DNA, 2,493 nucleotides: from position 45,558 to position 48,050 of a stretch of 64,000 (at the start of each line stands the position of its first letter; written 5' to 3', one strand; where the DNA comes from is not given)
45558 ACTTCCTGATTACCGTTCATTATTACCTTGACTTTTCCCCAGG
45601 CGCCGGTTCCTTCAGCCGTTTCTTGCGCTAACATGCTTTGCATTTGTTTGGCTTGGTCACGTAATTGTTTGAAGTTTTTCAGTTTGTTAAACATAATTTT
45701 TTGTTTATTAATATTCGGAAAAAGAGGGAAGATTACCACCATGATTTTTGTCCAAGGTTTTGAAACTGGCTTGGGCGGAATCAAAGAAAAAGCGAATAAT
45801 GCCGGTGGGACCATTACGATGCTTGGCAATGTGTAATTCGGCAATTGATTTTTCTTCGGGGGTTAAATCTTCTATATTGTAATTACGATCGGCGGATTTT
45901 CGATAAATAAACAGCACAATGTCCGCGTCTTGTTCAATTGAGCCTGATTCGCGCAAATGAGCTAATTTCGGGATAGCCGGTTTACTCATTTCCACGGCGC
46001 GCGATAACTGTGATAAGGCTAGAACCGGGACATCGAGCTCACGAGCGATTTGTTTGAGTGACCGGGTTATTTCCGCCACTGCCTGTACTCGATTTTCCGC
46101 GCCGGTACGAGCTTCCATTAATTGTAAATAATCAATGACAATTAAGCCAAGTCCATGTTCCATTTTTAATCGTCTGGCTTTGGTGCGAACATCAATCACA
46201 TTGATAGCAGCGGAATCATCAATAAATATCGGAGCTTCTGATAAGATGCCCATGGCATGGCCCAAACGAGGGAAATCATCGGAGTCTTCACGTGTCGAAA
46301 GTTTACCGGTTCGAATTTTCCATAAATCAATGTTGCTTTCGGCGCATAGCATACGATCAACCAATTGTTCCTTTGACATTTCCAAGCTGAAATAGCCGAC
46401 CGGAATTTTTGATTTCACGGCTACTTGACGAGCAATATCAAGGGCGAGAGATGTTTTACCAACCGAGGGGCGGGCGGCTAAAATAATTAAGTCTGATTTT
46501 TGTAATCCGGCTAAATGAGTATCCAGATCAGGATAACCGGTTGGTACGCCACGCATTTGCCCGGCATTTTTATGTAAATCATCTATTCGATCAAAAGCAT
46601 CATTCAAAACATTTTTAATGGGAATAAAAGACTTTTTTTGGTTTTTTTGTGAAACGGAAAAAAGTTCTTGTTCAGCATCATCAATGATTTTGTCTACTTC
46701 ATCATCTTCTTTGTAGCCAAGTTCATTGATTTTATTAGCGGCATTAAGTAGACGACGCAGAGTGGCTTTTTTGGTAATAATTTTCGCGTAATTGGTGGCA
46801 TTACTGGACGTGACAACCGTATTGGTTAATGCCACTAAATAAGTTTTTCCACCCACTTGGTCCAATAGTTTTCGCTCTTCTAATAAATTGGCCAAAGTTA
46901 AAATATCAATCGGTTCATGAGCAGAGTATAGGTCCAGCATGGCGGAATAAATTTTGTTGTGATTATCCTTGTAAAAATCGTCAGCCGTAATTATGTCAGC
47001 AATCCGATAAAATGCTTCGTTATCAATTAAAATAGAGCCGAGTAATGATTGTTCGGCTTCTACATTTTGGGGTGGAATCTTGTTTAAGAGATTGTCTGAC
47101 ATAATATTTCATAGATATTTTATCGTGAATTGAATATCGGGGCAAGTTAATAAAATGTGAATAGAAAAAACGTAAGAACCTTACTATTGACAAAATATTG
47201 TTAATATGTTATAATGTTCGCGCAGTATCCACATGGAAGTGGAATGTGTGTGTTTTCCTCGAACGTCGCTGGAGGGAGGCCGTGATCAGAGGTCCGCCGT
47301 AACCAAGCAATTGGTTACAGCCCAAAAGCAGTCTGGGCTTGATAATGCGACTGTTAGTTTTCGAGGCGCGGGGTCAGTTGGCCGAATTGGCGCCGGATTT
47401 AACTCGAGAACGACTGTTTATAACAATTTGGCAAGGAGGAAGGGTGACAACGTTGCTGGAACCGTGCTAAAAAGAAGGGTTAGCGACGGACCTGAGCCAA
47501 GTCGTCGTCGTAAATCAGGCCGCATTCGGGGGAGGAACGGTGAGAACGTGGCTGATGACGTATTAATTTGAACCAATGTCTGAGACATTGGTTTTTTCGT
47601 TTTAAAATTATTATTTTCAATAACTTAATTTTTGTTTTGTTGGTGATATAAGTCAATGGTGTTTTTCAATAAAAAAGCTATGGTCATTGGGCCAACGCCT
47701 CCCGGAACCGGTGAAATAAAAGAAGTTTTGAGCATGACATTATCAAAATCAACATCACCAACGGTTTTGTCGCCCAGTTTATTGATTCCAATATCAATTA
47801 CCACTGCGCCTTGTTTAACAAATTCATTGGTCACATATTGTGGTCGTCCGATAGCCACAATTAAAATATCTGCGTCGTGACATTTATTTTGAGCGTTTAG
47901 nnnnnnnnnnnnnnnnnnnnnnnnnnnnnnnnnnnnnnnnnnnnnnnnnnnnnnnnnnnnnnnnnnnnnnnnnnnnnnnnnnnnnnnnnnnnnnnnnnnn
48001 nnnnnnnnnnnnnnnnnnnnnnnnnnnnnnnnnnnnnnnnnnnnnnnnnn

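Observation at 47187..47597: Unannotated structured RNA candidate (about 375 nt) with consensus promoter and intrinsic terminator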

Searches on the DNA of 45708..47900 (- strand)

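Call 4: search_rna_families(source=window, start=46900, end=47900, threshold=evalue, max_evalue=10, show_alignments=3)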
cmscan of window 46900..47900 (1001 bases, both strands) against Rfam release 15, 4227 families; matches with E-value up to 10: 2.
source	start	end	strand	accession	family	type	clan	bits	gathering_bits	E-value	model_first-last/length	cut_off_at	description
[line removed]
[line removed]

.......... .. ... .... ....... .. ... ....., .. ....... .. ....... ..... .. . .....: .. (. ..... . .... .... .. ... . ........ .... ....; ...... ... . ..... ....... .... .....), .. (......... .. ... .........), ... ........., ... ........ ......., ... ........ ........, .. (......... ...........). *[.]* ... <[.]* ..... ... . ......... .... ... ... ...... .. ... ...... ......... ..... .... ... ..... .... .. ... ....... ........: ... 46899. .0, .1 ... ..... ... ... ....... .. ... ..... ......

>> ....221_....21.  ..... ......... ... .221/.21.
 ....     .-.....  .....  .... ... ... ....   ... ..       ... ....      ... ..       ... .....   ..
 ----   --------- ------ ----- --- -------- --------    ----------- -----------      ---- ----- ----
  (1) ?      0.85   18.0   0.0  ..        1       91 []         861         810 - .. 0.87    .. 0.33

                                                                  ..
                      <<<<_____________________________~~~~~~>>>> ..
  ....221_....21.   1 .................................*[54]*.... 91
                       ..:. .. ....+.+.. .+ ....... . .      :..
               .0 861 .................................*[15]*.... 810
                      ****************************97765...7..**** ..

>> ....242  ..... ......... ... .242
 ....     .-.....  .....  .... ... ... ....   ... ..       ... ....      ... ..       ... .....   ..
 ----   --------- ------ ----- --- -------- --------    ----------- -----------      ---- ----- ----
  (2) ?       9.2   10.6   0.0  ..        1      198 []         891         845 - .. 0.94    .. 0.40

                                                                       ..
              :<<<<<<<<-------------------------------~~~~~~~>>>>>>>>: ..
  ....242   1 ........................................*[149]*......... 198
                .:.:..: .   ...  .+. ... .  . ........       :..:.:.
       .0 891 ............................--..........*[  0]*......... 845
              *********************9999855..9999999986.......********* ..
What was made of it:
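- No covariance-model match even at E<=10 in a 1-kb search (call 4).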

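Call 21: search_rna_families(sources=[L038, L041, L047, L065, L040, L062, L073, L072, L060, L050, L057, L068, L042, L002, L046, L075], threshold=gathering)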
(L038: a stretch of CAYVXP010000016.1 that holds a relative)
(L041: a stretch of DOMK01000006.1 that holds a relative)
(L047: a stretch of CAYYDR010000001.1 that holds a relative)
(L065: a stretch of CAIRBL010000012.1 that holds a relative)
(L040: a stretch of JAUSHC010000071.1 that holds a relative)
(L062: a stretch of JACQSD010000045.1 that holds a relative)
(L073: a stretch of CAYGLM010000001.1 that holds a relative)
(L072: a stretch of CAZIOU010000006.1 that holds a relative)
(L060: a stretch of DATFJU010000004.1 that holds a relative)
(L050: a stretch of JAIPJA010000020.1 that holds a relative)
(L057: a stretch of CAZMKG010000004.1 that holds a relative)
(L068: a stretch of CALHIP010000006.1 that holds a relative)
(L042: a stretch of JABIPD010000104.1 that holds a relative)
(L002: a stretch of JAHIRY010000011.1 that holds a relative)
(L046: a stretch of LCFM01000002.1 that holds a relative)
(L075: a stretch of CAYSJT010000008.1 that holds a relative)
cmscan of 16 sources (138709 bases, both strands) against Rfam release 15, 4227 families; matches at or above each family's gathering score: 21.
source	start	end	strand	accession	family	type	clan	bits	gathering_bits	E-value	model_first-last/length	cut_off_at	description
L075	3800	3872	+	RF00005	tRNA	Gene; tRNA;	CL00001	75.8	29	1.7e-14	1-71/71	no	tRNA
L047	3646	3718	+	RF00005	tRNA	Gene; tRNA;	CL00001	75.2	29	2.5e-14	1-71/71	no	tRNA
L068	3608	3678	-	RF00005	tRNA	Gene; tRNA;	CL00001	74.2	29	4.6e-14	1-71/71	no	tRNA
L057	3489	3561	+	RF00005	tRNA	Gene; tRNA;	CL00001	73.3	29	8.3e-14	1-71/71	no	tRNA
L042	3648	3720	-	RF00005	tRNA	Gene; tRNA;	CL00001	73.3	29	8.2e-14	1-71/71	no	tRNA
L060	3051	3124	-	RF00005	tRNA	Gene; tRNA;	CL00001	73.1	29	9.5e-14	1-71/71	no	tRNA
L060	3137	3209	-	RF00005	tRNA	Gene; tRNA;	CL00001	72.9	29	1.1e-13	1-71/71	no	tRNA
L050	2594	2666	-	RF00005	tRNA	Gene; tRNA;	CL00001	72.9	29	1.1e-13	1-71/71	no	tRNA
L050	2508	2581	-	RF00005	tRNA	Gene; tRNA;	CL00001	71.5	29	2.6e-13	1-71/71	no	tRNA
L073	3750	3822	+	RF00005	tRNA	Gene; tRNA;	CL00001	71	29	3.6e-13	1-71/71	no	tRNA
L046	2034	2105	+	RF00005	tRNA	Gene; tRNA;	CL00001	70.9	29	3.7e-13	1-71/71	no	tRNA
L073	3667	3739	+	RF00005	tRNA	Gene; tRNA;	CL00001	70.7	29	4.5e-13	1-71/71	no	tRNA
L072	3727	3800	+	RF00005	tRNA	Gene; tRNA;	CL00001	70.6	29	4.7e-13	1-71/71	no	tRNA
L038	3648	3721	-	RF00005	tRNA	Gene; tRNA;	CL00001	70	29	6.6e-13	1-71/71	no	tRNA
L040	3069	3141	+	RF00005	tRNA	Gene; tRNA;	CL00001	69.2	29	1.1e-12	1-71/71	no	tRNA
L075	3719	3791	+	RF00005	tRNA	Gene; tRNA;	CL00001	68.7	29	1.6e-12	1-71/71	no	tRNA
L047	3752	3824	+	RF00005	tRNA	Gene; tRNA;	CL00001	68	29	2.3e-12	1-71/71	no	tRNA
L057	3616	3688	+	RF00005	tRNA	Gene; tRNA;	CL00001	65.2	29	1.4e-11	1-71/71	no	tRNA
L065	154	227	-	RF00005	tRNA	Gene; tRNA;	CL00001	64.2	29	2.7e-11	1-71/71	no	tRNA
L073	155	226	+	RF00005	tRNA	Gene; tRNA;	CL00001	60.5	29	2.7e-10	1-71/71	no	tRNA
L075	323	394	+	RF00005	tRNA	Gene; tRNA;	CL00001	52.8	29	3.7e-08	1-71/71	no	tRNA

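Call 31: search_rna_families(sources=[L082, L083, L086, L087], threshold=gathering)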
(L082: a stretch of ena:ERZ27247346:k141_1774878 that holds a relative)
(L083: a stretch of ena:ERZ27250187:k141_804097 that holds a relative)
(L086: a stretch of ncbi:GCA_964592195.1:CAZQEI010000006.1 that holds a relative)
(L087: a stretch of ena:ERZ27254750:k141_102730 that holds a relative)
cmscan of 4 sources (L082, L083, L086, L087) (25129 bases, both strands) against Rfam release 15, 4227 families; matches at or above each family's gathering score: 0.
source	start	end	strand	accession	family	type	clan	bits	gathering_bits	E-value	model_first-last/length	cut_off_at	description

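Call 46: search_rna_families(source=L086, start=900, end=2900, threshold=evalue, max_evalue=1)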
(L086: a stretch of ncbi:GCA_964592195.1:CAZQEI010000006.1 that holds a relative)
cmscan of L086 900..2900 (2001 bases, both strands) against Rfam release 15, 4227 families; matches with E-value up to 1: 0.
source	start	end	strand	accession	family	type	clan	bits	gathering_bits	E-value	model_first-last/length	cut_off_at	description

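Call 79: search_rna_families(sources=[L083, L087, L100, L082], threshold=evalue, max_evalue=0.5)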
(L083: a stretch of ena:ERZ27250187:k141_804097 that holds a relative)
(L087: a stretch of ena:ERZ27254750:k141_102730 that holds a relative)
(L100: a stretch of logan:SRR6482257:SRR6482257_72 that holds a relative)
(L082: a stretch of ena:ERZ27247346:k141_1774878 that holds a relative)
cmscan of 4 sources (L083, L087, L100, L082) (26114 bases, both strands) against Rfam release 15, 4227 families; matches with E-value up to 0.5: 0.
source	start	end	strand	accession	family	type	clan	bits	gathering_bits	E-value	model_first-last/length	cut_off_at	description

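Call 80: search_dna_similar(query=window:47216-47600:+, collection=plasmids, mode=distant, max_evalue=0.01, max_rows=10)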
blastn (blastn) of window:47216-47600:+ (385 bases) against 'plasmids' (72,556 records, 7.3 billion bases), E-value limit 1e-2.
No match.

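Call 81: search_dna_similar(query=L083:1000-2700:-, collection=plasmids, mode=distant, max_evalue=0.01, max_rows=10)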
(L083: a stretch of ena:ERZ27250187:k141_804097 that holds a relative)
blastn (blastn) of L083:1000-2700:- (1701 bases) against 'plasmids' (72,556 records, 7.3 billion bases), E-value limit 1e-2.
No match.

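Call 82: search_dna_similar(query=window:47216-47600:+, collection=phages, mode=distant, max_evalue=0.01, max_rows=10)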
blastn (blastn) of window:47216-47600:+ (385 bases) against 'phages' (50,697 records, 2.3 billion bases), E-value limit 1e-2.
No match.
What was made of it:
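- No similarity to plasmids or phages (calls 80-82).
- Tried and rejected: blastn against plasmids and phages for the window RNA, and against plasmids for the L083 RNA: nothing (calls 80-82).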

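Call 107: build_rna_model(alignment_id=A6, structure=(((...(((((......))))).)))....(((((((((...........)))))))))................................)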
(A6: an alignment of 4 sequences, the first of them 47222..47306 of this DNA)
Model R1 built from alignment A6 (4 sequences, 91 columns); structure: as given.
model positions 89; base pairs 17; branch points 1; effective number of sequences 1.5; information 0.641 bits per position. Calibrated on 0.2 Mb of random sequence (short: E-values are rough).
structure used (alignment columns):
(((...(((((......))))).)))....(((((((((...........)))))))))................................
